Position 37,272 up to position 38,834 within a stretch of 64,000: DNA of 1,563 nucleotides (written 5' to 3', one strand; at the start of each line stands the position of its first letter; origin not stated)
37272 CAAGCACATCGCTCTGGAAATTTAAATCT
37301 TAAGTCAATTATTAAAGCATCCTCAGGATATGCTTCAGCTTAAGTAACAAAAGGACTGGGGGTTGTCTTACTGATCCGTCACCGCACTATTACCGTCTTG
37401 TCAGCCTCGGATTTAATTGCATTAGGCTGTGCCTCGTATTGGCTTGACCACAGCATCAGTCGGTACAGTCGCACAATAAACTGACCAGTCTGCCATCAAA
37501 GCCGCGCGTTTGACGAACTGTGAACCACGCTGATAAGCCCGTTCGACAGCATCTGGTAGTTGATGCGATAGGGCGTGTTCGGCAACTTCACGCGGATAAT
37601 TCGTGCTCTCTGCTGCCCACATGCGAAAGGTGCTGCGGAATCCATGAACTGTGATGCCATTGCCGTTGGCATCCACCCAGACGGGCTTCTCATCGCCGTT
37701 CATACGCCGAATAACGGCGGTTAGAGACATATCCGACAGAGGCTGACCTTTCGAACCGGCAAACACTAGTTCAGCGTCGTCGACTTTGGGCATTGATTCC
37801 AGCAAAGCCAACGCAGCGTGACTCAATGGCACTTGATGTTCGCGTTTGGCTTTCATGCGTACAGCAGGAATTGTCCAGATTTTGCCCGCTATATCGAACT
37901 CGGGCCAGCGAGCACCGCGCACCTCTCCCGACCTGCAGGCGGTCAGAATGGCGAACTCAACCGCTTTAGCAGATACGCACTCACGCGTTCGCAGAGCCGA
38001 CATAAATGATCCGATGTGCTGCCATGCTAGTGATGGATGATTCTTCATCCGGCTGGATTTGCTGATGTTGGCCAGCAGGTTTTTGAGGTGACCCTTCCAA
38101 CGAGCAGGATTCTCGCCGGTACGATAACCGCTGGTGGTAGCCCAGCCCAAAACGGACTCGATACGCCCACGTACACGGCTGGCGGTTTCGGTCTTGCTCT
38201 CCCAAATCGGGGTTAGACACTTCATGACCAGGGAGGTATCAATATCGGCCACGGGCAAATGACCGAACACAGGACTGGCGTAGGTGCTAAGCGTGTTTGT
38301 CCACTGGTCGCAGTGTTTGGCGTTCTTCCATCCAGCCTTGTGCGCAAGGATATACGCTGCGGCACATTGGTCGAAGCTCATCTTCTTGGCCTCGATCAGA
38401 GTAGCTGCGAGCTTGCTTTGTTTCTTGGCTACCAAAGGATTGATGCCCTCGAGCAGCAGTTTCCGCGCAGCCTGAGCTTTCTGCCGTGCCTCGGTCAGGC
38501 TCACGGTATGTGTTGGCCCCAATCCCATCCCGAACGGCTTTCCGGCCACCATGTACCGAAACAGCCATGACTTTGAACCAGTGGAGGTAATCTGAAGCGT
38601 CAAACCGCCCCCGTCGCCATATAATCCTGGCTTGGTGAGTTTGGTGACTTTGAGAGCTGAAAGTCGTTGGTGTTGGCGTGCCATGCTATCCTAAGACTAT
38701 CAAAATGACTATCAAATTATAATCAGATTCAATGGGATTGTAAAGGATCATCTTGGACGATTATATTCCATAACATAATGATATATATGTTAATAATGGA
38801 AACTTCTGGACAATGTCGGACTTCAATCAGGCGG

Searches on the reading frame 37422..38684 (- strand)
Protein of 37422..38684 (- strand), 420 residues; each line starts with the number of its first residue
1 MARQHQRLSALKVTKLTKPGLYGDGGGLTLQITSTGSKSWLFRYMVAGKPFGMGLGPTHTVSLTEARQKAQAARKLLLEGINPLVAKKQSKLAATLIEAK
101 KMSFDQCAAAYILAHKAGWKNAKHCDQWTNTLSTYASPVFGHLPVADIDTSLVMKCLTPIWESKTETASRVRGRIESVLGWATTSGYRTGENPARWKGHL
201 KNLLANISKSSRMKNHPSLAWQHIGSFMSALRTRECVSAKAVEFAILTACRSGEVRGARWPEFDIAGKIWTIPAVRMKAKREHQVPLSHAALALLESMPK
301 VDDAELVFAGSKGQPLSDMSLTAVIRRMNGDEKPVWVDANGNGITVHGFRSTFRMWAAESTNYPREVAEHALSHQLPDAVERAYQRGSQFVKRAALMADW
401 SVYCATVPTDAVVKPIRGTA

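Call 3: search_protein_families(library=pfam, proteins=[window:37422-38684:-], max_evalue=0.01)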
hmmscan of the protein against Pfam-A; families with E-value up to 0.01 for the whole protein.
window:37422-38684:- (420 aa): 3 families
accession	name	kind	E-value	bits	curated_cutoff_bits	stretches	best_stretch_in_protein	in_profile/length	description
PF22022.2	Phage_int_M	-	2.1e-30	105.2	27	1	104-199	1-96/96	Phage integrase central domain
PF13356.12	Arm-DNA-bind_3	-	2.4e-18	66.5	27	1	9-89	2-82/83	Arm DNA-binding domain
PF00589.27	Phage_integrase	-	3.7e-15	56.5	27.1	1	224-384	8-165/172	Phage integrase family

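Call 4: search_protein_families(library=padloc, proteins=[window:37422-38684:-], max_evalue=0.01)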
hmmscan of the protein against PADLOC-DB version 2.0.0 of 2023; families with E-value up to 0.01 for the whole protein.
window:37422-38684:- (420 aa): 0 families

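Call 5: search_protein_families(library=ncbifam, proteins=[window:37422-38684:-], max_evalue=0.01)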
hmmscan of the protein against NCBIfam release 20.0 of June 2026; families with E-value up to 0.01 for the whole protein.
window:37422-38684:- (420 aa): 1 family
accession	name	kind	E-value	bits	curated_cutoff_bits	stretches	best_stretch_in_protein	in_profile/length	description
NF007246.0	PRK09692.1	domain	2.2e-41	141.9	434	1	21-409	25-398/413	integrase domain-containing protein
